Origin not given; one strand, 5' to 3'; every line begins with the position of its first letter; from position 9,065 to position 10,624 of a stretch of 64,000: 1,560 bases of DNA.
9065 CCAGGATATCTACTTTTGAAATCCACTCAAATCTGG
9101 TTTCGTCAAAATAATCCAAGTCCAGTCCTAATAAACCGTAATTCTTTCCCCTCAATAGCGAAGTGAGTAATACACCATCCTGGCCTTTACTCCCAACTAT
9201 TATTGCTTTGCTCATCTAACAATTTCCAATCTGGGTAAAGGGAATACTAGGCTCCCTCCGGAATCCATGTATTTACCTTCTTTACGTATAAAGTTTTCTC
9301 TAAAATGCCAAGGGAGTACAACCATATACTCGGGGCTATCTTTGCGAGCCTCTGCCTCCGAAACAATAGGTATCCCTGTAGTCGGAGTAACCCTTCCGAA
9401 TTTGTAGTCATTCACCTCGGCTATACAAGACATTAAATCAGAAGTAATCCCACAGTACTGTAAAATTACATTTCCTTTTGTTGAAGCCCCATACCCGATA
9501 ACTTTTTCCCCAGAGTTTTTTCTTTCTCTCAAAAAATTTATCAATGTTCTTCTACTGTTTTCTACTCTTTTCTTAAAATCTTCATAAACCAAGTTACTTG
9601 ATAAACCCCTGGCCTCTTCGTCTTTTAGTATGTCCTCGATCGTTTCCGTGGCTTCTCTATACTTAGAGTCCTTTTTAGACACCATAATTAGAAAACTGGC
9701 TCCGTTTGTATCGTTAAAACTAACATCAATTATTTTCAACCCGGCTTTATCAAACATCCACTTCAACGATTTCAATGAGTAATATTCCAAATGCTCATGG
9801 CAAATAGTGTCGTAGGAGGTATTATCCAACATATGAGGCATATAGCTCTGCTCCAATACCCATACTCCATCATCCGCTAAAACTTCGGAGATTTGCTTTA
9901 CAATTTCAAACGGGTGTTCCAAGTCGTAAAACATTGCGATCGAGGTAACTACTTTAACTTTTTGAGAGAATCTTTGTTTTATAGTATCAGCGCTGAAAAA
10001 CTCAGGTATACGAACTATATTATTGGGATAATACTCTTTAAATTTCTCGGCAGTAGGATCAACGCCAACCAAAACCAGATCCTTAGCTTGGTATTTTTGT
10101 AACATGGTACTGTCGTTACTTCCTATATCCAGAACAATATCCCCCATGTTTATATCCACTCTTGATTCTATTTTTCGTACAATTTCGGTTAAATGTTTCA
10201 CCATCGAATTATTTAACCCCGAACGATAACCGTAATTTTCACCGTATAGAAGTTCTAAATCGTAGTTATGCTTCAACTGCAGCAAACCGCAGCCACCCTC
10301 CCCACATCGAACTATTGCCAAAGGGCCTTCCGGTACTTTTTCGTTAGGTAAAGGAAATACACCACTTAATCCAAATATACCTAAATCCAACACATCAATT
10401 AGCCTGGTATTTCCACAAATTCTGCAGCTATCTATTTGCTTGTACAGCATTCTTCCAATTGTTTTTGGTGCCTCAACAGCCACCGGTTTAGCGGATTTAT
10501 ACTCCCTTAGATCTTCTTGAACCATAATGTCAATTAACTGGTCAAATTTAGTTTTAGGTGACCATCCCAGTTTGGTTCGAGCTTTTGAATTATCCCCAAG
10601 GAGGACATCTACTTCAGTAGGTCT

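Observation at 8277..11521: GDP-mannose 4,6-dehydratase fused to a TylC3/TcaB9-type sugar C-methyltransferase, followed by an Rmd-like reductase: predicted pathway to a GDP-linked C-methyl-branched 6-deoxyhexose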

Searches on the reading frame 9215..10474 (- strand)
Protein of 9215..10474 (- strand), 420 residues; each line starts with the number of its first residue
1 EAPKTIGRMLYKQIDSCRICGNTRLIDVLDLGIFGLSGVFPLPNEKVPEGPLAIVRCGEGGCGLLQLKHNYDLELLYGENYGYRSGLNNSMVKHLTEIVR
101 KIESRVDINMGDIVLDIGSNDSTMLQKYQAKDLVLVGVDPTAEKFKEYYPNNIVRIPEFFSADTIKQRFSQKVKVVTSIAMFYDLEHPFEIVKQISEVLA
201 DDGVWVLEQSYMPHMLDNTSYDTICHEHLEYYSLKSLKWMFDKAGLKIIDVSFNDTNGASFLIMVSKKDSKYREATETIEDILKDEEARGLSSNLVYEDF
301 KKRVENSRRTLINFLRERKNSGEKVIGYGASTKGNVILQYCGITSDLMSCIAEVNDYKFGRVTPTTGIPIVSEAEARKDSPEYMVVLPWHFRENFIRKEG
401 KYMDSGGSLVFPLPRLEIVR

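Call 8: search_solved_structures(query=window:9215-10474:-, max_evalue=0.001, show_alignments=2)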
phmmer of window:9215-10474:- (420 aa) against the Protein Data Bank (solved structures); distinct sequences matched with E-value up to 0.001: 13.
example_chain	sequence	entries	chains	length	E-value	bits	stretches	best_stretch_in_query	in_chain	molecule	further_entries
4rv9_A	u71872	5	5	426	1.1e-63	218.3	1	13-419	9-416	D-mycarose 3-C-methyltransferase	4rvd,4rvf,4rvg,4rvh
5t64_A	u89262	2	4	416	1.1e-41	145.9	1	16-418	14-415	Sugar 3-C-methyl transferase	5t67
5t6b_A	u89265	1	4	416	3.2e-41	144.4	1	16-417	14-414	Sugar 3-C-methyl transferase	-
4e2w_A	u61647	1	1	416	8.6e-40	139.7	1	16-417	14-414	TcaB9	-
3ndi_A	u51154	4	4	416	1.5e-39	138.8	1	16-417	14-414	Methyltransferase | TcaB9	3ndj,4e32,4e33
4e2x_A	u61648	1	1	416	1.5e-39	138.8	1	16-417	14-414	TcaB9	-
4e30_A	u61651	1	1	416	2.2e-39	138.3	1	16-417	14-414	TcaB9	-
4e2y_A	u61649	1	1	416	4e-39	137.5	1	16-417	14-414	TcaB9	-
4e31_A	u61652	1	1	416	5.5e-39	137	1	16-417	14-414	TcaB9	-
4e2z_A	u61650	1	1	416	1.4e-38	135.6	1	16-417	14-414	TcaB9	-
5l0p_A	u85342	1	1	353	0.00021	23.1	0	236-276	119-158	Transcription factor ETV6, Transcription factor ETV6, Transcription factor ETV6, Ferric up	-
9o0h_B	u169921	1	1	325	0.00052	21.8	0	236-275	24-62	Transcription factor ETV6,Non-receptor tyrosine-protein kinase TNK1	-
7n2b_A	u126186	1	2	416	0.00062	21.6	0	236-276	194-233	Transcription factor ETV6,Transcription factor ETV6,Transcription factor ETV6,3TEL-rigid-D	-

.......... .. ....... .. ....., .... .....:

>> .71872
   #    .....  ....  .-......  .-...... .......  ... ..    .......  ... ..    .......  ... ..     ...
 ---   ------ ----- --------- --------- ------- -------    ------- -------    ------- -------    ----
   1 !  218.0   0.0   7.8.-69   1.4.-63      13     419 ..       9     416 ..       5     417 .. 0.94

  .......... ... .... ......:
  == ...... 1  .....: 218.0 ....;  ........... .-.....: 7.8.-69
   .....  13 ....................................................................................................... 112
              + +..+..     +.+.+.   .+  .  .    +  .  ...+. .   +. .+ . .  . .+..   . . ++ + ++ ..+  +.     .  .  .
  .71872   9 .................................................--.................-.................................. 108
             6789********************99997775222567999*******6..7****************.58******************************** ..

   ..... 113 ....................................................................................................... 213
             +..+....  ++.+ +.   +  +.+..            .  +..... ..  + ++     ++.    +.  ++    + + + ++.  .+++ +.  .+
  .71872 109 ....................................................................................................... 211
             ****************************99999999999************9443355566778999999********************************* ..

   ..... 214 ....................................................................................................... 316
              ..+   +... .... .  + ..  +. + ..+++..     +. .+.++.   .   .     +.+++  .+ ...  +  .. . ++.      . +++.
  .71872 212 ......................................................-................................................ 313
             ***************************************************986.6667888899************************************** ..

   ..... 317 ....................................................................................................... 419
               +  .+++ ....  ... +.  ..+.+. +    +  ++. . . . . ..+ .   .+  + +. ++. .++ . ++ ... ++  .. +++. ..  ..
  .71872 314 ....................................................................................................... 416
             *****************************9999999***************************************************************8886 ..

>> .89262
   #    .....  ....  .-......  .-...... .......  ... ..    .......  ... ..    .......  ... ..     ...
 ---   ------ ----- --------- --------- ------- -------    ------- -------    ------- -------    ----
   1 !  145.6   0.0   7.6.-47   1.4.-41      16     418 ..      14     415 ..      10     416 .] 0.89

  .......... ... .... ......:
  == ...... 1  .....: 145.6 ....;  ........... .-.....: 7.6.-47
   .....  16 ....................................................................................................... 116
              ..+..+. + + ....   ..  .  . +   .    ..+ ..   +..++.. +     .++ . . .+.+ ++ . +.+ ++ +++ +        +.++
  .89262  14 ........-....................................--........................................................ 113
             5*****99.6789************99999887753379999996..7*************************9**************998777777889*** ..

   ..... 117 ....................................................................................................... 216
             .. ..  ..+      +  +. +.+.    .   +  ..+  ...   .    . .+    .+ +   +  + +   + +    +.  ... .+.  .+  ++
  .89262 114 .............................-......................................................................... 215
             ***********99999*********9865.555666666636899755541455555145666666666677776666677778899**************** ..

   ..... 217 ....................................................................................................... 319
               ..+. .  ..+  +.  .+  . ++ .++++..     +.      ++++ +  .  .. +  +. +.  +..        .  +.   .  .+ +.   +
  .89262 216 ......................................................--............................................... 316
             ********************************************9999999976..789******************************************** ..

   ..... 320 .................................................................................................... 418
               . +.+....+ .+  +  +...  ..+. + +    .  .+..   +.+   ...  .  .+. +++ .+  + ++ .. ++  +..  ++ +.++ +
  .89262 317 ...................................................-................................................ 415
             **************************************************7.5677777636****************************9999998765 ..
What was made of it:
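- MtmC is the best solved match, 1e-63 against about 1e-40 for TcaB9 and KijD1 (call 8).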

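Call 20: search_solved_structures(query=window:9215-10474:-, max_evalue=1e-20, show_alignments=5)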
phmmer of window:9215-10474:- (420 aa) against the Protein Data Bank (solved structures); distinct sequences matched with E-value up to 1e-20: 10.
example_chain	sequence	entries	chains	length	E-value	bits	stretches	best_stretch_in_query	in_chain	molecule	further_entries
4rv9_A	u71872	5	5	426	1.1e-63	218.3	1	13-419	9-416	D-mycarose 3-C-methyltransferase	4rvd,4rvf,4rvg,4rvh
5t64_A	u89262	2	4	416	1.1e-41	145.9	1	16-418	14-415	Sugar 3-C-methyl transferase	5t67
5t6b_A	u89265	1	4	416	3.2e-41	144.4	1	16-417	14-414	Sugar 3-C-methyl transferase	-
4e2w_A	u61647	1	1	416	8.6e-40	139.7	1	16-417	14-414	TcaB9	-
3ndi_A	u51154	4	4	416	1.5e-39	138.8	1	16-417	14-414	Methyltransferase | TcaB9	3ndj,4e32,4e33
4e2x_A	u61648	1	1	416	1.5e-39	138.8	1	16-417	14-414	TcaB9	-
4e30_A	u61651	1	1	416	2.2e-39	138.3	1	16-417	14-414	TcaB9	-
4e2y_A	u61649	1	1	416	4e-39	137.5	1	16-417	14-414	TcaB9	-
4e31_A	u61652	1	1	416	5.5e-39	137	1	16-417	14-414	TcaB9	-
4e2z_A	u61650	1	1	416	1.4e-38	135.6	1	16-417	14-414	TcaB9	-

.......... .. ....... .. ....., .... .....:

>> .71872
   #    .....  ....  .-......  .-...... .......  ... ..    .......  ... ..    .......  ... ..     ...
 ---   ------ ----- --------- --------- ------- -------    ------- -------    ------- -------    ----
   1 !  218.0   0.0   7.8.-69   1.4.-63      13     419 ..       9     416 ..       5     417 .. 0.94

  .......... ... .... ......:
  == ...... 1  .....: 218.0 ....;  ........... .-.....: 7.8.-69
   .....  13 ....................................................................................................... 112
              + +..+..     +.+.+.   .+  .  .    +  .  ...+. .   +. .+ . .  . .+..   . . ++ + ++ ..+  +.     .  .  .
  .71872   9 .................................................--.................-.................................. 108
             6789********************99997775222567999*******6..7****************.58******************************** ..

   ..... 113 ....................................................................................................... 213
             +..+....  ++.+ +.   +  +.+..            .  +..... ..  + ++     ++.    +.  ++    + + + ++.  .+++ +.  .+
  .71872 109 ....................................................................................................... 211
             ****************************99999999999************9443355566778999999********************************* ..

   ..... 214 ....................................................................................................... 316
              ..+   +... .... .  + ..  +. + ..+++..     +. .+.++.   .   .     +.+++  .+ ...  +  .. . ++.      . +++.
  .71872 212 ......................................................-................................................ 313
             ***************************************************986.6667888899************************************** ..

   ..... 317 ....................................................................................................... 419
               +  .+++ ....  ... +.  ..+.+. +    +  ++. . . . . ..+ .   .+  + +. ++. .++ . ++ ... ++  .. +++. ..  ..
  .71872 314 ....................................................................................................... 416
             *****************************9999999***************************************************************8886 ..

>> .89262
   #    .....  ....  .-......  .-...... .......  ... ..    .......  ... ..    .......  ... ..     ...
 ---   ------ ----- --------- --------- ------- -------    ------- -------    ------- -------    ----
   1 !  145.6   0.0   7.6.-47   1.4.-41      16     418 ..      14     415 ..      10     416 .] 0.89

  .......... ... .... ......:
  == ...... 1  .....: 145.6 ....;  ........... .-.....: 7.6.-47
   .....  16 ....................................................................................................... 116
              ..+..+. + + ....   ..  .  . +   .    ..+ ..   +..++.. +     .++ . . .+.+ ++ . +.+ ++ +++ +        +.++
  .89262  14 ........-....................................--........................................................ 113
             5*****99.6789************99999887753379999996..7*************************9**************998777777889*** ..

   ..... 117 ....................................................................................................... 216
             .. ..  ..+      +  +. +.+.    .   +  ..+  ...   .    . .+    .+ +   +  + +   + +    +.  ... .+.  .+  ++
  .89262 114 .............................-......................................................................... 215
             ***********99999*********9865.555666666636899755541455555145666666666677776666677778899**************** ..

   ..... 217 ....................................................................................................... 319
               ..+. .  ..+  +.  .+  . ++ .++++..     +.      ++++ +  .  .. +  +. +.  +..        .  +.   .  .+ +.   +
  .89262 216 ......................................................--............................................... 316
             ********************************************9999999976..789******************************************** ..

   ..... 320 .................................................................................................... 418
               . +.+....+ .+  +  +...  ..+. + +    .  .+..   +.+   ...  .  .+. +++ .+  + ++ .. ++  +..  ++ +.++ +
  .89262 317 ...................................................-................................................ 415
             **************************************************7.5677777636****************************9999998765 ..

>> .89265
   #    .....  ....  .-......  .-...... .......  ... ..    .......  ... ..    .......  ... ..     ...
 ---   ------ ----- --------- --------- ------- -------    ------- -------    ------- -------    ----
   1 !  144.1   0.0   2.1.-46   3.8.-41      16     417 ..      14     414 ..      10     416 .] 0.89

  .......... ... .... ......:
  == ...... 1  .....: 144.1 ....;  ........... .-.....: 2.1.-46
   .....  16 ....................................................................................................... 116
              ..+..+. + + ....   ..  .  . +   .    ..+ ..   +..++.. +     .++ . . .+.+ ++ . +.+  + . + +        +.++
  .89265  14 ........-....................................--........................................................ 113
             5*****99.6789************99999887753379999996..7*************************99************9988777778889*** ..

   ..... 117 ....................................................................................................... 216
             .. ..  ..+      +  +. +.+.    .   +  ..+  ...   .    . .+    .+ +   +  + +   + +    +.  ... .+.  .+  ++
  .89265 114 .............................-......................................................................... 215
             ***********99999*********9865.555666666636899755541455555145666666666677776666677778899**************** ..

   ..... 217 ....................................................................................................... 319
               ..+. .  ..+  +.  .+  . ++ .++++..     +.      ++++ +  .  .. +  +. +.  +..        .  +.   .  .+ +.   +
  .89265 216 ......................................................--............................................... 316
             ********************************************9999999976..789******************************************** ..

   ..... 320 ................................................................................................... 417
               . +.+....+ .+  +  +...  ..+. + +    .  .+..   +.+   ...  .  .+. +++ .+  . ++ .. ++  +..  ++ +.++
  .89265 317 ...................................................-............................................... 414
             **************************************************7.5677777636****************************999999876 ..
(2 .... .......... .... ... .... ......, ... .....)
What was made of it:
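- On NDP-4-keto-6-deoxyhexose C-methyltransferases (TylC3/TcaB9/MtmC family): The numbering offset was verified with the H181N mutant chain (call 20).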

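Call 31: find_related_loci(query=A1, collection=genome_contigs, flank=10000)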
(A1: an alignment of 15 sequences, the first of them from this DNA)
Query A1 (420 aa) in genome_contigs; peptide patterns used: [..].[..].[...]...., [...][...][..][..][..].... (x = any residue, [..] = any of these).
600 stretches matched a pattern (row limit reached: there are more); 595 encode a relative of the query (tblastn E <= 1e-3); the best 80 are kept; 80 distinct loci.
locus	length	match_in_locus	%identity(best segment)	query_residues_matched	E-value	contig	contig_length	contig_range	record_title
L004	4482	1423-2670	56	9-419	3e-164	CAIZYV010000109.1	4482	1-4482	Candidatus Falkowbacteria bacterium isolate Loc090907-5m_bin-395 genome assembly, contig: bin-395:109/114, whole genome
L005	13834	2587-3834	55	9-419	4e-159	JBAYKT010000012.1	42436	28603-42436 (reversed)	MAG: Patescibacteria group bacterium isolate SO_2016_GW1_86 scaffold01706_OW334_2016, whole genome shotgun sequence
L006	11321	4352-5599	58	9-419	1e-158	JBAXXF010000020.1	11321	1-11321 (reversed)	MAG: bacterium isolate ELA732 MAG732_20, whole genome shotgun sequence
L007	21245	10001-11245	55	6-417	4e-155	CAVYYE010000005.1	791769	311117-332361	MAG: uncultured delta proteobacterium isolate MFD05684.bin.1.427 genome assembly, contig: contig_38861, whole genome sho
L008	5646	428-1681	55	8-419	4e-156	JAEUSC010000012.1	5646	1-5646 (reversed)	MAG: Candidatus Omnitrophota bacterium isolate new MAG-293 k141_2905109, whole genome shotgun sequence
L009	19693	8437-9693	55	6-419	2e-154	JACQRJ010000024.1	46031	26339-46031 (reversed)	MAG: Candidatus Peregrinibacteria bacterium isolate NC_groundwater_1356_Ag_S-0.2um_42_45 S_p2_S4_coassembly_k141_1279790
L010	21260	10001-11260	54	2-419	5e-153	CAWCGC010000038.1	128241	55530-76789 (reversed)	MAG: Bryobacteraceae bacterium isolate MFD09368.bin.2.32 genome assembly, contig: contig_60412, whole genome shotgun seq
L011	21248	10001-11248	52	8-419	9e-153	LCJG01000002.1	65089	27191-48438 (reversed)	MAG: Candidatus Collierbacteria bacterium GW2011_GWB1_44_6 UW68_C0002, whole genome shotgun sequence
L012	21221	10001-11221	54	13-419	1e-150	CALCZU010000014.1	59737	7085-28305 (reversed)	MAG TPA_asm: uncultured Bdellovibrionales bacterium isolate SRR6231156_bin.99_CONCOCT_v1.1_MAG genome assembly, contig:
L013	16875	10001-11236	53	8-419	7e-150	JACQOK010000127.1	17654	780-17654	MAG: Betaproteobacteria bacterium isolate NC_groundwater_1279_Ag_S-0.2um_63_76 S_p2_S4_coassembly_k141_978384, whole gen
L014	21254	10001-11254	54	8-419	5e-150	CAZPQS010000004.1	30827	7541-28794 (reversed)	MAG TPA_asm: uncultured Planctomycetales bacterium isolate SRP323688_co1_149 genome assembly, contig: NODE_2623_length_3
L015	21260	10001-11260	52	7-419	1e-149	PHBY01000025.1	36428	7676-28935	MAG: Chloroflexi bacterium HGW-Chloroflexi-2 bjp_ig2069_scaffold_569, whole genome shotgun sequence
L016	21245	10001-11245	54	11-419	1e-148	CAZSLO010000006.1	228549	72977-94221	MAG TPA_asm: uncultured Dehalococcoidia bacterium isolate SRP092796_co2_737 genome assembly, contig: k141_3883328, whole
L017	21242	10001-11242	54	11-419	9e-148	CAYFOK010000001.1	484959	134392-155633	MAG TPA_asm: uncultured Candidatus Scalindua sp. isolate ERP019367_co2_59 genome assembly, contig: NODE_10_length_484959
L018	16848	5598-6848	53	10-419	3e-147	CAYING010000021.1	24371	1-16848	MAG TPA_asm: uncultured Planctomycetales bacterium isolate ERP119705_co25_670 genome assembly, contig: NODE_1120_length_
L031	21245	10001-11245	51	9-419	4e-145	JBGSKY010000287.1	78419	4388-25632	MAG: Pirellulaceae bacterium isolate JTS-AC193 k141_2090426, whole genome shotgun sequence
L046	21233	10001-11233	53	10-420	1e-141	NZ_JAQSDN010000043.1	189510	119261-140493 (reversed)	MAG: Polaromonas sp. isolate D1-2020 MAG014 NODE_40_length_189510_cov_12.103513, whole genome shotgun sequence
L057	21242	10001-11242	50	9-419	3e-140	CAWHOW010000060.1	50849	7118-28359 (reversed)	MAG: uncultured Bacteroidetes bacterium isolate MFD04780.bin.1.106 genome assembly, contig: contig_70343, whole genome s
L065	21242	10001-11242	49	11-418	2e-138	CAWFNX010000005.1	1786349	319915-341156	MAG: uncultured Verrucomicrobiae bacterium isolate MFD06085.bin.1.132 genome assembly, contig: contig_7434, whole genome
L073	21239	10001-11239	50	7-419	4e-138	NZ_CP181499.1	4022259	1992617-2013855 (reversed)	Methylocystis sp. JAN1 chromosome, complete genome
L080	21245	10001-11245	48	9-419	3e-137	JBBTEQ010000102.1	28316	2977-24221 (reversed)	MAG: Bdellovibrionota bacterium isolate H41-bin164_1 H41_bin164_1_000000000102, whole genome shotgun sequence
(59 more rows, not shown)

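Call 41: search_protein_representatives(protein=window:9215-10474:-)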
Query: 420 residues. Proteins with E-value up to 0.001 (for the whole library): 12194; up to 1e-10: 7333; up to 1e-30: 2550. The best 150 are listed.
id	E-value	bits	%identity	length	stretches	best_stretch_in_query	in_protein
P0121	7.2e-135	466.0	52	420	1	11-419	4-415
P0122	2.9e-134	464.1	53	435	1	12-418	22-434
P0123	3.3e-134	463.9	54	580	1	10-419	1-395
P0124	1.3e-131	455.3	51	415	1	13-418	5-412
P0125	2.8e-127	441.1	50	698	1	10-419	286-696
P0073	1.1e-125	435.8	47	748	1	11-419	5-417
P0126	1.4e-123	428.9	50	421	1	10-419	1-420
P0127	6.3e-123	426.7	49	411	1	13-419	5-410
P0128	1.6e-122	425.3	47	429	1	10-419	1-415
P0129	4.8e-121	420.5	50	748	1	15-419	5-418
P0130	1.4e-118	412.4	49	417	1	9-419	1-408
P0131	3.0e-118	411.3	46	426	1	11-419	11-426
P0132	6.9e-118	410.1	46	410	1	13-419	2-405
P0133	1.1e-117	409.5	48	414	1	19-419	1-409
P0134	1.5e-117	409.0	50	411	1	9-419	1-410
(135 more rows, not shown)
